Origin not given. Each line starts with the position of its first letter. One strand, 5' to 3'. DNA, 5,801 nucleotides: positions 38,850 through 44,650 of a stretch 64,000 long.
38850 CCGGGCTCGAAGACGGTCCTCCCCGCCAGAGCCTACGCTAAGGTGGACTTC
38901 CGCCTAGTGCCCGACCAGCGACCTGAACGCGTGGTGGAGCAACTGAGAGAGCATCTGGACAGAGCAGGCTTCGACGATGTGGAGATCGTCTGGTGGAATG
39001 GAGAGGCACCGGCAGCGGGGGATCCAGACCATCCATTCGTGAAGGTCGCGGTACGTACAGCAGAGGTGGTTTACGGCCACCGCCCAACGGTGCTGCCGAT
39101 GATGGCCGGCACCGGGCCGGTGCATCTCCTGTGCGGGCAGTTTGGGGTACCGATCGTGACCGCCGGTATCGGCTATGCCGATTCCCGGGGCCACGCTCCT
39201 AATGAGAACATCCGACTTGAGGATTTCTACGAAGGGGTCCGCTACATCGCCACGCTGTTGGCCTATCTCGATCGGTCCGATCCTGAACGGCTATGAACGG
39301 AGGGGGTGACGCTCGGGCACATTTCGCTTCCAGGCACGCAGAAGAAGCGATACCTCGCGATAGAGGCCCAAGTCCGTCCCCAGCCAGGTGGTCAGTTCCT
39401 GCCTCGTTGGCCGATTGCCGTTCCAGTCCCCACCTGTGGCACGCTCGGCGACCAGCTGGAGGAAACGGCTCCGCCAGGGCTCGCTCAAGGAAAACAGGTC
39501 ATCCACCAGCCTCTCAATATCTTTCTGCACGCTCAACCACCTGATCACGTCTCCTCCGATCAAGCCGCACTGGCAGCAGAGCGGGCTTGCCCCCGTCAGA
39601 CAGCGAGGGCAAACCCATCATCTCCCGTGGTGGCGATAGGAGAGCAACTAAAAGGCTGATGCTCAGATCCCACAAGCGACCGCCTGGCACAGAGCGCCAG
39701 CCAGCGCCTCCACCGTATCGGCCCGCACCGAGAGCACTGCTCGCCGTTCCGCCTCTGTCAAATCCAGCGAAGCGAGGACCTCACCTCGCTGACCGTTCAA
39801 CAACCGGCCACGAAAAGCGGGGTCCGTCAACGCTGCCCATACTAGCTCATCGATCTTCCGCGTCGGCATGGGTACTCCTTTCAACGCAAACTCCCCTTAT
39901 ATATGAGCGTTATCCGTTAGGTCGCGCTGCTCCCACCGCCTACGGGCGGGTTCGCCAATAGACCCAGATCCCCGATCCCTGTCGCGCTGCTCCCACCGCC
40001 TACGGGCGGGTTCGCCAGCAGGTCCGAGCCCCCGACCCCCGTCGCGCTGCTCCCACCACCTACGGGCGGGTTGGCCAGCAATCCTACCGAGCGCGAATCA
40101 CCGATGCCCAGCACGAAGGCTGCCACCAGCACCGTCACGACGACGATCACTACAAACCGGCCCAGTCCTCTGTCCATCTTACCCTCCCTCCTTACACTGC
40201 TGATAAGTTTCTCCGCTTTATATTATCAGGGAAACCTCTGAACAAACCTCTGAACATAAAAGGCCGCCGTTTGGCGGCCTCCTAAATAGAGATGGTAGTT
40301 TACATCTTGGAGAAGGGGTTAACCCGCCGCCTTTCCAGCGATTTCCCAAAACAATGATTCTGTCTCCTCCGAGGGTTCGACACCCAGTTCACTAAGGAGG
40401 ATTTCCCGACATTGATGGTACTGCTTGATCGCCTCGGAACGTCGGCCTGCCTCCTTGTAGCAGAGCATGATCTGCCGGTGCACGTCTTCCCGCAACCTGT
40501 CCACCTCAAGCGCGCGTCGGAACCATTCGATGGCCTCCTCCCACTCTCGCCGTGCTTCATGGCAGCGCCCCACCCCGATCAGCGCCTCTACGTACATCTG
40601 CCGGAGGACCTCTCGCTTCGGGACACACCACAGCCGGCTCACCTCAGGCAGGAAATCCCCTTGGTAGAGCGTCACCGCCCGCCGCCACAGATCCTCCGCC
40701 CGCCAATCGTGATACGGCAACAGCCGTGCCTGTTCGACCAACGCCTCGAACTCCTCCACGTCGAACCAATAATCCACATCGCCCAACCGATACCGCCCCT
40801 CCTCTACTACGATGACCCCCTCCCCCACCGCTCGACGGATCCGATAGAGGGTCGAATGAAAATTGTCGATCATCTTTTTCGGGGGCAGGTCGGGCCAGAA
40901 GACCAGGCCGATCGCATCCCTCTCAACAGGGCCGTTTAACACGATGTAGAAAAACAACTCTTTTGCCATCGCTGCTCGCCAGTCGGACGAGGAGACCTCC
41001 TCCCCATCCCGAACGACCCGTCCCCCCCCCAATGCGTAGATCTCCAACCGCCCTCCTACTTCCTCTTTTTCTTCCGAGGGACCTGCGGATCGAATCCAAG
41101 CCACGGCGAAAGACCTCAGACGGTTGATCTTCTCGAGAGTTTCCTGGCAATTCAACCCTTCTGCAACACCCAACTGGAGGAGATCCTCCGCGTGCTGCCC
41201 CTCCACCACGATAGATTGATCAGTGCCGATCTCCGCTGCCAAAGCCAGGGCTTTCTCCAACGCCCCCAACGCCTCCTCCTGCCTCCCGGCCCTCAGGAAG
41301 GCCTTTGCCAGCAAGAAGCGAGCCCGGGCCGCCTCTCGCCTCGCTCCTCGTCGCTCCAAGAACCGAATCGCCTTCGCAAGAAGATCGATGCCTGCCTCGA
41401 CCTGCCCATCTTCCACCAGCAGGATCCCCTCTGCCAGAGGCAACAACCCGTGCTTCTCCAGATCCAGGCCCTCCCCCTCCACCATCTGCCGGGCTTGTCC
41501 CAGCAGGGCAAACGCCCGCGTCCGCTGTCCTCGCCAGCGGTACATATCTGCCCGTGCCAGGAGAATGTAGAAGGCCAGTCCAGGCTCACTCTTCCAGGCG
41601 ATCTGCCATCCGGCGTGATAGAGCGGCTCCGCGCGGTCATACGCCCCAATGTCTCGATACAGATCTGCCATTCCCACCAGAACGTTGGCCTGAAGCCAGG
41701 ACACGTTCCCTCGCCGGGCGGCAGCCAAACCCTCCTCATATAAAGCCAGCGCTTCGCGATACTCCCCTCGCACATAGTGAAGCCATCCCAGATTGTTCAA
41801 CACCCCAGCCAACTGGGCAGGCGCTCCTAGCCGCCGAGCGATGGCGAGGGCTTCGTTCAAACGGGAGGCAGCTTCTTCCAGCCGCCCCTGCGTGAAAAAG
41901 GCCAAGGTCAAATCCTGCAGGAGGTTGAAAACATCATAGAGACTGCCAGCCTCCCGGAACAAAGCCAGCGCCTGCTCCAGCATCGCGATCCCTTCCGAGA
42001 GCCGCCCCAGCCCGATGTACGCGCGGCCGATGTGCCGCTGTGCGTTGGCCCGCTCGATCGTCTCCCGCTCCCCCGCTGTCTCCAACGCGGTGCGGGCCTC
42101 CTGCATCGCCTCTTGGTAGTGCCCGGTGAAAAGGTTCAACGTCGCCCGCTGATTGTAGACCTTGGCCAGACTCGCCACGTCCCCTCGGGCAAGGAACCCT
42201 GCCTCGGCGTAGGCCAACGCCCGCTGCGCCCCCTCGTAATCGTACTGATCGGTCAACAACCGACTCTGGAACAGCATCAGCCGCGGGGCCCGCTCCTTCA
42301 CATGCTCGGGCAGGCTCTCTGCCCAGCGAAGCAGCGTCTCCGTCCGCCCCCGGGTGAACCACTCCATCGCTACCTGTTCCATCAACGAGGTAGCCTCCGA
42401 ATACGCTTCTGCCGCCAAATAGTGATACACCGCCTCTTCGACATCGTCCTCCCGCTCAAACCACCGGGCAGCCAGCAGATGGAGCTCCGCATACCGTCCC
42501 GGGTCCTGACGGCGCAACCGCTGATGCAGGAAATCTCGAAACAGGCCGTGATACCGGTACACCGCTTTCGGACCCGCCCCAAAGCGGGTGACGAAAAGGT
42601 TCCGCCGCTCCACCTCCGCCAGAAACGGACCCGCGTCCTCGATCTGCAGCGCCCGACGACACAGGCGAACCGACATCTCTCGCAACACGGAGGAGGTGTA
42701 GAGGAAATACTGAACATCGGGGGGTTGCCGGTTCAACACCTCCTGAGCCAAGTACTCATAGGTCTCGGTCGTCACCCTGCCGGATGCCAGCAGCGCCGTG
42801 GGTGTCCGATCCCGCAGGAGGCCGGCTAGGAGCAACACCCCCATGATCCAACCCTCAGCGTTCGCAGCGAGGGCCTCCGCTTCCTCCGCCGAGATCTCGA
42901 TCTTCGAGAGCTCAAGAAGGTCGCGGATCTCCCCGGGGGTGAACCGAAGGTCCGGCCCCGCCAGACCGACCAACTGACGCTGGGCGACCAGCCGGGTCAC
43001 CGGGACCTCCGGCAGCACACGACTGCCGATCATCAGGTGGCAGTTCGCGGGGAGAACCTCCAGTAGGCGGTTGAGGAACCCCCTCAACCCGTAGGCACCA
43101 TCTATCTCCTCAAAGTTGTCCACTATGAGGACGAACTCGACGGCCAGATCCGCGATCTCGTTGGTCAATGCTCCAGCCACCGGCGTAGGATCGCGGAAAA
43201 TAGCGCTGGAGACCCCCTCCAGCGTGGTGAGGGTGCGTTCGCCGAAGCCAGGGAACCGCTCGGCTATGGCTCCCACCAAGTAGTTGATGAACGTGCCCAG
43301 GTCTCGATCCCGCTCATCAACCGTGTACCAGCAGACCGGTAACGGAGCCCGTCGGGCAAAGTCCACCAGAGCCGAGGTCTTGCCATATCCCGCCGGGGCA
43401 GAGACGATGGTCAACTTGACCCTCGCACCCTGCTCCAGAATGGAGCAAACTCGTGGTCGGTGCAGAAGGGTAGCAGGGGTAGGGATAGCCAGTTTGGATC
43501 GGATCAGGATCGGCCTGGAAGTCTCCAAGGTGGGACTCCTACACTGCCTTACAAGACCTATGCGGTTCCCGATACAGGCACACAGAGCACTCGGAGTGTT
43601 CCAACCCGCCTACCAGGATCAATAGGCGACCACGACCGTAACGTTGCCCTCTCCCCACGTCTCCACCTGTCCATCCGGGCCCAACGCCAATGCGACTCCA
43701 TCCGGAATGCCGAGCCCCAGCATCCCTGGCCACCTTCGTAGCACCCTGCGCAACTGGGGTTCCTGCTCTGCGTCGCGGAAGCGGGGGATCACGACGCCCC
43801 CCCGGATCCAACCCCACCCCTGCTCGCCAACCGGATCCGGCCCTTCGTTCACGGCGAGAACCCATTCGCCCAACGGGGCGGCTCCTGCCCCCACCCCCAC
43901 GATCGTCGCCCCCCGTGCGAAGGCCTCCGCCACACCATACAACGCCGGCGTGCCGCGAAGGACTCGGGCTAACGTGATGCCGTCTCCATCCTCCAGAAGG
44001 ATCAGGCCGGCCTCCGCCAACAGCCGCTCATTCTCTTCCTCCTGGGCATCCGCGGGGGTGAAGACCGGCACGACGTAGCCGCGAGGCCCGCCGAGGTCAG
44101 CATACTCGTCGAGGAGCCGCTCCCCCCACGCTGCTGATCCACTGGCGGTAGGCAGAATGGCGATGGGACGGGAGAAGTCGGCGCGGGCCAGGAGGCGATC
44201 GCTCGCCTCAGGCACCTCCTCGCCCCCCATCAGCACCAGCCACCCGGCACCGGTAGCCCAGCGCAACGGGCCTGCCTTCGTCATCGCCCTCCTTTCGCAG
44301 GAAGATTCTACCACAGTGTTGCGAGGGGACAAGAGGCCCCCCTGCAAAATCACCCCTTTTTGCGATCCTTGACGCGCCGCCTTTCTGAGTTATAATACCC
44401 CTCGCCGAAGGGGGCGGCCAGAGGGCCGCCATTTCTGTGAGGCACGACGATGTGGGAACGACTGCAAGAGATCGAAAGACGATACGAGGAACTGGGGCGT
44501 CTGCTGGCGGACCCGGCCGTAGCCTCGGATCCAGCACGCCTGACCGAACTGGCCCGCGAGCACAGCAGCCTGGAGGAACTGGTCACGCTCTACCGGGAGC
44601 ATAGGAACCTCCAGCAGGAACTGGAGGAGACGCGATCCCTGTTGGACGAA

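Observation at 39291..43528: Possible peptide-signalling cassette: MalT-like STAND/TPR regulator with SARP output, followed by an exported three-repeat propeptide gene and two small ORFs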

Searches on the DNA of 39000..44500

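Call 95: search_rna_families(source=window, start=39000, end=44500, threshold=evalue, max_evalue=0.1)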
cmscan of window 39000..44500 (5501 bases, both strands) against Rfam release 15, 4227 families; matches with E-value up to 0.1: 1.
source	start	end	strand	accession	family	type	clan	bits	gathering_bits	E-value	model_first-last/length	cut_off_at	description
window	44206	44288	-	RF01276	sR53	Gene; snRNA; snoRNA; CD-box;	-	22.8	49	0.044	1-60/60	no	Small nucleolar RNA sR53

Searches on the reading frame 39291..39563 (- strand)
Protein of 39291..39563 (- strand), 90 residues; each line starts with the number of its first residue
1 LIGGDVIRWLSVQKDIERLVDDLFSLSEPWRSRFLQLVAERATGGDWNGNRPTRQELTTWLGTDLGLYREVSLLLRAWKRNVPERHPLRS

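Call 3: search_protein_families(library=pfam, proteins=[window:39291-39563:-], max_evalue=1)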
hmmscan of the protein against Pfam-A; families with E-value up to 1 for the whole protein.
window:39291-39563:- (90 aa): 0 families

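Call 4: search_protein_families(library=ncbifam, proteins=[window:39291-39563:-], max_evalue=1)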
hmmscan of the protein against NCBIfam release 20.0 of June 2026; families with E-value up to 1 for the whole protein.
window:39291-39563:- (90 aa): 1 family
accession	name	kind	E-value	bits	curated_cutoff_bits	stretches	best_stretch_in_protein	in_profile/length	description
TIGR04023.1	PPOX_MSMEG_5819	subfamily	0.16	11.9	85.6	1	13-38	61-85/115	PPOX class F420-dependent oxidoreductase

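Call 35: find_homologous_proteins(query=window:39291-39548:-, max_evalue=0.001)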
Query window:39291-39548:- (85 aa): 7 proteins with E <= 0.001 among 9 candidates.
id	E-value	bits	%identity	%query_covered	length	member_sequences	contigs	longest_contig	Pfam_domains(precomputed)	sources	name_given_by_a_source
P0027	1.7e-50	186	100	100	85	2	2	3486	-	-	-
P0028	3.7e-41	157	84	100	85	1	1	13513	-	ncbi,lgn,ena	-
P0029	1.5e-39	152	86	94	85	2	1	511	-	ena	-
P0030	6.1e-39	150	84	94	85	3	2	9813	-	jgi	-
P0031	9.1e-36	139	80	100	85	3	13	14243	-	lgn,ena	-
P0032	5.2e-25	105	63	94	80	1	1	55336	-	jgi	-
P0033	7.4e-10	57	53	75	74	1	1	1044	-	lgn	-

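Call 40: search_solved_structures(query=A2, max_evalue=10, show_alignments=1)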
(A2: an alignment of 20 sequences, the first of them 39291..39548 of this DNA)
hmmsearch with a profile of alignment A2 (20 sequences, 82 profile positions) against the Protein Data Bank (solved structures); distinct sequences matched with E-value up to 10: 4.
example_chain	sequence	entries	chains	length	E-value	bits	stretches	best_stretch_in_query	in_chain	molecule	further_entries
1s9u_A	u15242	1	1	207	1.9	11.7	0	24-55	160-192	putative component of anaerobic dehydrogenases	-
3u41_A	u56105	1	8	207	4.2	10.6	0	24-40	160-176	Twin-arginine leader-binding protein dmsD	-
3efp_A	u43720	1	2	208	4.3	10.6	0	24-40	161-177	Twin-arginine leader-binding protein dmsD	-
3cw0_A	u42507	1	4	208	4.3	10.6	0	24-40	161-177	Twin-arginine leader-binding protein dmsD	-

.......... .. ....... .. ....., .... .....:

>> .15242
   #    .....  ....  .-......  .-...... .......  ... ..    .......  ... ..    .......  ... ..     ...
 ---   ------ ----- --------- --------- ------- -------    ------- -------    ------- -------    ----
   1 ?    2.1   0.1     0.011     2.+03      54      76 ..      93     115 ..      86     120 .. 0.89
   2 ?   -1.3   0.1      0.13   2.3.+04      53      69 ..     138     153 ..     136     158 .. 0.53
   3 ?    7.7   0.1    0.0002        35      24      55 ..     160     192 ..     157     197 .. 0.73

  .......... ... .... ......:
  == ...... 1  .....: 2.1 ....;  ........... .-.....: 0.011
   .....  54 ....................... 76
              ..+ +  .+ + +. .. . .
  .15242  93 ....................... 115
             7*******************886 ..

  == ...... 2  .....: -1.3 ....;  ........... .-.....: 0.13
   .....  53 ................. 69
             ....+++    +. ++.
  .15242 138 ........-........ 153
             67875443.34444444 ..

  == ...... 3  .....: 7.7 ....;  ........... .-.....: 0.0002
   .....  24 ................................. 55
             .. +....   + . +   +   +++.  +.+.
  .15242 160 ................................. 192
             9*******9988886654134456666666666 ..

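Call 47: search_protein_families(library=padloc, proteins=[window:39291-39548:-], max_evalue=0.01)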
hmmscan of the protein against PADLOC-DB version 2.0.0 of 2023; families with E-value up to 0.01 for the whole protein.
window:39291-39548:- (85 aa): 0 families

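Call 70: predict_structure(alignment_id=A4)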
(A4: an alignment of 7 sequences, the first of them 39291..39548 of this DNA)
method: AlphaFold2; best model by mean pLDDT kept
length: 85 residues; sequences in the alignment: 7
mean_pLDDT: 86.2   pTM: 0.75
mean pLDDT of the five models: 86.2, 85.4, 85.0, 84.2, 82.8
residues with pLDDT >= 90: 54; 70-90: 21; 50-70: 5; < 50: 5
segments of 3 or more residues with pLDDT < 50: 81-85
pLDDT, mean of each block of 10 residues (from residue 1): 79 96 92 92 86 94 94 77 44
secondary structure, 60 per line:
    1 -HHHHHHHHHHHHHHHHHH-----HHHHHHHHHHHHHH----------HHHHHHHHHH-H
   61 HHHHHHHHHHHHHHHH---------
elements in order: H2-19 H25-38 H49-58 H60-76

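Call 76: fold_search(model_id=the predicted structure, library=pdb)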
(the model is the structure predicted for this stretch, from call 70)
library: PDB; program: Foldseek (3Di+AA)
matches with E <= 10: 54; with E <= 0.001: 0
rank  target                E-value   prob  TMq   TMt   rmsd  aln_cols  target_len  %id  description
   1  6oly_C                1.3e+00  0.12  0.27  0.09  14.9        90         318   12  Full-length MthK channel at 3.1 angstrom resolution (released 2019-12-11)
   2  4ewi_A                3.6e+00  0.11  0.34  0.32   7.9        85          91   13  Crystal structure of the NLRP4 Pyrin domain (released 2012-09-05)
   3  2cop_MODEL_1_A        4.3e+00  0.07  0.30  0.26   9.2        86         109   12  Solution structure of RSGI RUH-040, an ACBP domain from human cDNA (released 2005-11-18)
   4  8piv_A                4.8e+00  0.06  0.29  0.10  16.2        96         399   14  Homomeric GluA2 flip R/G-unedited Q/R-edited F231A mutant in tandem with TARP gamma-2, desensitized conformation 1 (released 2023-08-30)
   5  8vc8                  5.1e+00  0.12  0.38  0.20   5.4        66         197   18  Crystal structure of heme-loaded design: HEM_3.C9 (released 2024-03-20)
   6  5vke_C                5.1e+00  0.06  0.26  0.23  14.5        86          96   14  Open conformation of KcsA deep-inactivated (released 2017-12-06)
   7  7ocd_A                5.7e+00  0.07  0.31  0.10  15.3        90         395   12  Resting state GluA1/A2 heterotetramer in complex with auxiliary subunit TARP gamma 8 (LBD-TMD) (released 2021-06-09)
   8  7bxh_A                6.0e+00  0.06  0.30  0.26  10.0        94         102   13  MavC-Lpg2149 complex (released 2020-05-20)
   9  6by2_C                6.0e+00  0.06  0.28  0.24  15.1        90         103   14  Closed and deep-inactivated conformation of KcsA-T75A mutant (released 2018-05-09)
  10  8ekq_A                6.0e+00  0.04  0.25  0.06  12.2        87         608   16  Apo rat TRPV2 in nanodiscs, state 2 (released 2023-09-27)
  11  9nkr_A                6.4e+00  0.07  0.28  0.35   6.1        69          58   19  Coevolved affibody pair A7B7 (released 2026-02-04)
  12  6mma_D                6.4e+00  0.07  0.29  0.05  11.9        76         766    8  Diheteromeric NMDA receptor GluN1/GluN2A in the 'Extended' conformation, in complex with glycine and glutamate, in the (released 2018-11-28)
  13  9unj_C                6.4e+00  0.05  0.29  0.05  13.0        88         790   19  native NMDA receptor-GluN1/N2A-S1 in closed state (released 2026-02-18)
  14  8a35_B                6.4e+00  0.04  0.26  0.25  13.6        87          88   10  NaK C-DI mutant with Rb+ and Na+ (released 2023-02-01)
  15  9q6a_A                6.4e+00  0.04  0.22  0.11   9.5        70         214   14  Crystal structure of octameric COMMD-like protein MBK5214510 from Flavobacteriaceae bacterium (released 2025-10-01)
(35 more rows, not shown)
